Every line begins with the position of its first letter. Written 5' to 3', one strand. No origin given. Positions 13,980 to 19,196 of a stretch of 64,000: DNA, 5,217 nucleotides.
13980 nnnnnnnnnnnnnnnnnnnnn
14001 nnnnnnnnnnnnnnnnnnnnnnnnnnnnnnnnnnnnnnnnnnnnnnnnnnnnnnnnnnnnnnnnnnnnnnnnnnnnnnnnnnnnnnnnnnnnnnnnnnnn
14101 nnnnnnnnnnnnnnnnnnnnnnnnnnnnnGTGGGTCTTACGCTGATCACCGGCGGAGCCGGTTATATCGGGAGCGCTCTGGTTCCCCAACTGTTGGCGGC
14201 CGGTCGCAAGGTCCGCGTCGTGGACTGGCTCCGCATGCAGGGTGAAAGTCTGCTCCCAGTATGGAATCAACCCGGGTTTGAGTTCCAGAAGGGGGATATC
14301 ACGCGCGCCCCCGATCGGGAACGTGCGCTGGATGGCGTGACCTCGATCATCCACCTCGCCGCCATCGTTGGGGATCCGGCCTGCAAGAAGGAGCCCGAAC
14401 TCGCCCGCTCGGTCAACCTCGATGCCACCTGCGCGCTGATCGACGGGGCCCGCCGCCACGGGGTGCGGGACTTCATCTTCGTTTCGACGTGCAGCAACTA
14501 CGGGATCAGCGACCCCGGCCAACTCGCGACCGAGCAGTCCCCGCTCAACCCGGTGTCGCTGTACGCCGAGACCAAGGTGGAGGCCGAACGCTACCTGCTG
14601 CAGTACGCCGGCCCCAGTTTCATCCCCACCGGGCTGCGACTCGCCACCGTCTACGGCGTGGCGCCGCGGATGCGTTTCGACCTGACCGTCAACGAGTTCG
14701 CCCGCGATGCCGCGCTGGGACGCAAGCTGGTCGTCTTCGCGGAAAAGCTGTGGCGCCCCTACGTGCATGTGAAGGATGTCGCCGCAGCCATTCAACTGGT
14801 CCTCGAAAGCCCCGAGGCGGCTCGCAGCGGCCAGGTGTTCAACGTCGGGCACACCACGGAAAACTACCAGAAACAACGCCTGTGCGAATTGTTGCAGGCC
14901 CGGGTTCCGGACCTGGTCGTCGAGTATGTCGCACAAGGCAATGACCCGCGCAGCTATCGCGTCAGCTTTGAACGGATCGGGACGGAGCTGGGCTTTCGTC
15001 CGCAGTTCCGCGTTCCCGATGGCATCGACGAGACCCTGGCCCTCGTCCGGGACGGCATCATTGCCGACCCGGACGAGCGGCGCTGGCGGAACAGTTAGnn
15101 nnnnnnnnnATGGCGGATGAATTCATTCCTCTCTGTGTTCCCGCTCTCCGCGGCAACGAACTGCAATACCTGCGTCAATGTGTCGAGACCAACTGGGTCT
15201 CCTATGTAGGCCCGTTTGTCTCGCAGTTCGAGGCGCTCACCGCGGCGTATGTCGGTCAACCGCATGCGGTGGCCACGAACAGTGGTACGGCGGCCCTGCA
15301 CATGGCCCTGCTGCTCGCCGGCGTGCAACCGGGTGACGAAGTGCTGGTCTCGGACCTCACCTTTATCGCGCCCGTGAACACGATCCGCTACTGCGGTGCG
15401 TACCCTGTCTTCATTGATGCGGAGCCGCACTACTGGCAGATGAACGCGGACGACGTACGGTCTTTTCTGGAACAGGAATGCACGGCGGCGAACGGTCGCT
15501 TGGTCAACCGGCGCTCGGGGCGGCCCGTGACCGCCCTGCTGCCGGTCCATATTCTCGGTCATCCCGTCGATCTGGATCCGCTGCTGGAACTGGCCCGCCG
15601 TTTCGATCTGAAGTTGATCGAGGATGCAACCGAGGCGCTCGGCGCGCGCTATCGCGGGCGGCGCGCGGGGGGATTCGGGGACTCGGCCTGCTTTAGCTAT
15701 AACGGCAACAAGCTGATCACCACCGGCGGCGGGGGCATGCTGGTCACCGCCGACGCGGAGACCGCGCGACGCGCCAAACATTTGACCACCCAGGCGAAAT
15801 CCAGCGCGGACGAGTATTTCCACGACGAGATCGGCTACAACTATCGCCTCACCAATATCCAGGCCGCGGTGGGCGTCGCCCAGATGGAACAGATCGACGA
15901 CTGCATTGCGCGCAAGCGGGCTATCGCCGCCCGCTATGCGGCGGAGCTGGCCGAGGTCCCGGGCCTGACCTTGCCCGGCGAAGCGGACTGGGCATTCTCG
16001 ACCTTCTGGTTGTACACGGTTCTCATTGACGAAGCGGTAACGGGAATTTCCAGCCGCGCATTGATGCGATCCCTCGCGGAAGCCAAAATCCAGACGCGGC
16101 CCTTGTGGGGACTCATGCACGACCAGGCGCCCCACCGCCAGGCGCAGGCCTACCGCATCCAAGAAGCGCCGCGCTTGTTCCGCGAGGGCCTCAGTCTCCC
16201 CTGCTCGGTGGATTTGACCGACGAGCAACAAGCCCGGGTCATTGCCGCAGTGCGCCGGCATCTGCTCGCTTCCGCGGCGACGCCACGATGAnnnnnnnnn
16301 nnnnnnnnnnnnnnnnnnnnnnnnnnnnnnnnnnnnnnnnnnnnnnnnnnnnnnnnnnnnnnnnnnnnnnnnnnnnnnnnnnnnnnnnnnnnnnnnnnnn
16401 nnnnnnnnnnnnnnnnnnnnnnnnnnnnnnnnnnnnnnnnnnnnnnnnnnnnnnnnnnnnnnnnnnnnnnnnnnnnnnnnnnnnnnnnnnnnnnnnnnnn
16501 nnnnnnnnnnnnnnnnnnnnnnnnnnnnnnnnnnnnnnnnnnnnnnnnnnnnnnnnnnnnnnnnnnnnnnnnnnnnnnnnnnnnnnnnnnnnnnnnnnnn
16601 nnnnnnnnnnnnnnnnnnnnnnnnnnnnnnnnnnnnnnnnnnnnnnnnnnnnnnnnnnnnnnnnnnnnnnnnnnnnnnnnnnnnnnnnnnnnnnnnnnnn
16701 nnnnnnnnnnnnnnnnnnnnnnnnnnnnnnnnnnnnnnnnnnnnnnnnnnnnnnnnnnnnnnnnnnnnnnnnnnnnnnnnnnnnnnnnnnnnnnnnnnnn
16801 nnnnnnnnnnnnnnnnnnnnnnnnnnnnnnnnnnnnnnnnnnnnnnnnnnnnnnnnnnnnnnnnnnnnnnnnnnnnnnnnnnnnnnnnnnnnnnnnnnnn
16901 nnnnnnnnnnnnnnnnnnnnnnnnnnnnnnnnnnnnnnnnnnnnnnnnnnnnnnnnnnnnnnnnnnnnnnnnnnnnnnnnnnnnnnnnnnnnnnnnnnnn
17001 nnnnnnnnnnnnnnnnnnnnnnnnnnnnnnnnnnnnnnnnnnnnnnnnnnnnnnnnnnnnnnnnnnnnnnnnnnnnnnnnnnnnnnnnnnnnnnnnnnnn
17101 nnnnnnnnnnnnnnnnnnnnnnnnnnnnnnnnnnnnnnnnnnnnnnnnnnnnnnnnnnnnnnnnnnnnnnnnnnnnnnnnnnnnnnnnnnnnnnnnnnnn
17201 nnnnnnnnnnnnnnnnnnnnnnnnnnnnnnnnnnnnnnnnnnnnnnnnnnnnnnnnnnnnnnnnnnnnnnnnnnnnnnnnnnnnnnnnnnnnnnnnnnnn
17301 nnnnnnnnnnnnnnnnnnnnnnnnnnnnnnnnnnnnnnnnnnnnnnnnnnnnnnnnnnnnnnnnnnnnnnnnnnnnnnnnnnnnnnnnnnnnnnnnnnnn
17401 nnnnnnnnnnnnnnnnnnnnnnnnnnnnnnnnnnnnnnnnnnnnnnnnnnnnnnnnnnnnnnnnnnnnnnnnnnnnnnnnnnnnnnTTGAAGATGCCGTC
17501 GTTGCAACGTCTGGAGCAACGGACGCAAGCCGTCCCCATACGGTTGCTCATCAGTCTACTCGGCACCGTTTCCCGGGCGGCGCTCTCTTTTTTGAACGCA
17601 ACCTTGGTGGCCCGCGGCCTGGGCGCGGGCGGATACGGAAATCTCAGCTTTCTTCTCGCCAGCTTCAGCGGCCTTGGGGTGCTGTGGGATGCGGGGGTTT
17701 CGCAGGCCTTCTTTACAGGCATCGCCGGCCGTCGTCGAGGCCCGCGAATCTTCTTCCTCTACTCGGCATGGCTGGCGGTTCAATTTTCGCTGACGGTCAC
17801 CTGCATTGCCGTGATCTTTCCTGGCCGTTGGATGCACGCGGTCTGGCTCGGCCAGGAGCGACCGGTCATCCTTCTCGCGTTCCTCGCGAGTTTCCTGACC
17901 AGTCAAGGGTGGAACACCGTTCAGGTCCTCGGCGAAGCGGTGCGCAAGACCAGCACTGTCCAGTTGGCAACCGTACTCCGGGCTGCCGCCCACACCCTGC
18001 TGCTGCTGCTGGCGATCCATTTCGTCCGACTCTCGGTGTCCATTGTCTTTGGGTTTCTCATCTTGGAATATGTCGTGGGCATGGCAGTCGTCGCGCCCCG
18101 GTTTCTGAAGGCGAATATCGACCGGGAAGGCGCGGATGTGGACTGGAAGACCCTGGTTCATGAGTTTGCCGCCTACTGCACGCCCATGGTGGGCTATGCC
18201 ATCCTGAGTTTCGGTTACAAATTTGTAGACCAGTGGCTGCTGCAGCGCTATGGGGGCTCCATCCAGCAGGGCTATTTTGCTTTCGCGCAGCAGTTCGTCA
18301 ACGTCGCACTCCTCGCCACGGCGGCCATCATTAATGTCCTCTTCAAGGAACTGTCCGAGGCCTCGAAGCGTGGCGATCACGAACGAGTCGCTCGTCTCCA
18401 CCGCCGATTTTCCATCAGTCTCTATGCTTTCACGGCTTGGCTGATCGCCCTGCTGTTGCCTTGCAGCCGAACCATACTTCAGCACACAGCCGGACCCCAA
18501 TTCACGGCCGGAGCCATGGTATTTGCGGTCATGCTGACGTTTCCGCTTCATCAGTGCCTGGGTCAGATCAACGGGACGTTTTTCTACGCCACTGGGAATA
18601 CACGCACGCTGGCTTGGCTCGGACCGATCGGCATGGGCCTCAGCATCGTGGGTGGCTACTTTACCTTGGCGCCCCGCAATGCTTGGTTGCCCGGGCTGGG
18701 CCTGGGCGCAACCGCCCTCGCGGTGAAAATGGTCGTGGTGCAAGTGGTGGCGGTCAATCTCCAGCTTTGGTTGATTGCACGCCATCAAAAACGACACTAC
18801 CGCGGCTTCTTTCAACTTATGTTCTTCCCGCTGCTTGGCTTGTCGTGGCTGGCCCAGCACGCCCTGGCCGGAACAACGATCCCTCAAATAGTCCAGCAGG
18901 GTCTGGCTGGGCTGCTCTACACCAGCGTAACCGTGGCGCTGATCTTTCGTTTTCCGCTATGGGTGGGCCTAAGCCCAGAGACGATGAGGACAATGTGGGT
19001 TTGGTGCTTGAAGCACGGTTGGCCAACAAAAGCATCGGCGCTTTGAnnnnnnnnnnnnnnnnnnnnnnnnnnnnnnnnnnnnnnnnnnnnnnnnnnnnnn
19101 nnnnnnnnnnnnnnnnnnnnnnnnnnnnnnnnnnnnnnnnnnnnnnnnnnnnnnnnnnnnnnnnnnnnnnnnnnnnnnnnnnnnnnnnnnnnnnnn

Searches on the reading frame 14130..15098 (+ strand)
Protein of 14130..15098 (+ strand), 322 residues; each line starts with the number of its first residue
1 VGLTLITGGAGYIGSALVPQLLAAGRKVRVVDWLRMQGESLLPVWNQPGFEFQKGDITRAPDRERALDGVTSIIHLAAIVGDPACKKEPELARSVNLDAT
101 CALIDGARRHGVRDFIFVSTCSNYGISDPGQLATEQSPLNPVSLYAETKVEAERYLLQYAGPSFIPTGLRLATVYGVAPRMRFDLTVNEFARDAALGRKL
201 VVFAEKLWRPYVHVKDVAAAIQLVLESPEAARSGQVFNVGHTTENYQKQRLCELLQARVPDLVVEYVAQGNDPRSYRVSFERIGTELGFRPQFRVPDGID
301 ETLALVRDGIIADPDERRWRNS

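Call 9: search_protein_families(library=pfam, proteins=[window:14130-15098:+], max_evalue=0.001)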
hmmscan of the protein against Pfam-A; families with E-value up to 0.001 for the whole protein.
window:14130-15098:+ (322 aa): 8 families
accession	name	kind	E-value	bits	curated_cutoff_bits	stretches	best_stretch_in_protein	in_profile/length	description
PF01370.27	Epimerase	-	1.8e-44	152.4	20.9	1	5-240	2-240/240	NAD dependent epimerase/dehydratase family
PF16363.11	GDP_Man_Dehyd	-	1.5e-25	90.9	27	1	5-302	1-332/332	GDP-mannose 4,6 dehydratase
PF01073.25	3Beta_HSD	-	1.9e-22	80.1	22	1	5-221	1-225/280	3-beta hydroxysteroid dehydrogenase/isomerase family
PF04321.23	RmlD_sub_bind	-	3.3e-14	53.1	27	1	5-244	4-214/287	RmlD substrate binding domain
PF13460.12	NAD_binding_10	-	1.7e-11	44.8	27.2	1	8-156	1-131/184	NAD(P)H-binding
PF02719.21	Polysacc_synt_2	-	9.5e-10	38.6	20.2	1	5-237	2-226/293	Polysaccharide biosynthesis protein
PF05368.20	NmrA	-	8.5e-09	35.9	27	1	5-258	6-233/298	NmrA-like family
PF07993.18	NAD_binding_4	-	6.2e-08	32.5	20.1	1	62-161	81-193/258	Male sterility protein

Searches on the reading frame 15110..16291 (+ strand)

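Call 9: search_protein_families(library=pfam, proteins=[window:15110-16291:+], max_evalue=0.001)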
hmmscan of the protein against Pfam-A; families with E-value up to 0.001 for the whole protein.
window:15110-16291:+ (393 aa): 2 families
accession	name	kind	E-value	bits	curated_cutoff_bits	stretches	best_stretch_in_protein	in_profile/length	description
PF01041.23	DegT_DnrJ_EryC1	-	5e-103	345.5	19.8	1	14-382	4-360/360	DegT/DnrJ/EryC1/StrS aminotransferase family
PF00155.27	Aminotran_1_2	-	6e-06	26.1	19.7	1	38-123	45-140/361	Aminotransferase class I and II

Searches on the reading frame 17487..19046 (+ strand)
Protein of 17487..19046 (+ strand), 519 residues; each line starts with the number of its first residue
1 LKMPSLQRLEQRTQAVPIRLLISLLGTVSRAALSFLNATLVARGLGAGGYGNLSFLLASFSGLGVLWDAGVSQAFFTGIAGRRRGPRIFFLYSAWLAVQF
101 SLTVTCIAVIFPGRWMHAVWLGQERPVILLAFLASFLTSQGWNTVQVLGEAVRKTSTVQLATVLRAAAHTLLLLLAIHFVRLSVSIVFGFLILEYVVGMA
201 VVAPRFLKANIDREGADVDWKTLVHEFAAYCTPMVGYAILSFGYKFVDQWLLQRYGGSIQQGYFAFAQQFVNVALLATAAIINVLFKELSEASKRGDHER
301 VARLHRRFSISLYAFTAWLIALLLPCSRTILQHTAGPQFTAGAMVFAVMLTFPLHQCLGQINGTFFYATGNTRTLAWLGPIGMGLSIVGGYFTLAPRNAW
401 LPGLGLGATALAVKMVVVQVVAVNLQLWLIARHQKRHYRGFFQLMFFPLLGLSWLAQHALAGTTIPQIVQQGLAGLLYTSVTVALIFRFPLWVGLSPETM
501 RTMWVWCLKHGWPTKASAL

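Call 9: search_protein_families(library=pfam, proteins=[window:17487-19046:+], max_evalue=0.001)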
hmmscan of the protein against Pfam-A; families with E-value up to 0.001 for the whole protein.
window:17487-19046:+ (519 aa): 1 family
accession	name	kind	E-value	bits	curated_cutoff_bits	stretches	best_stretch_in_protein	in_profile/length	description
PF01943.22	Polysacc_synt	-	3.9e-06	26.9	28.2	1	22-286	7-267/274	Polysaccharide biosynthesis protein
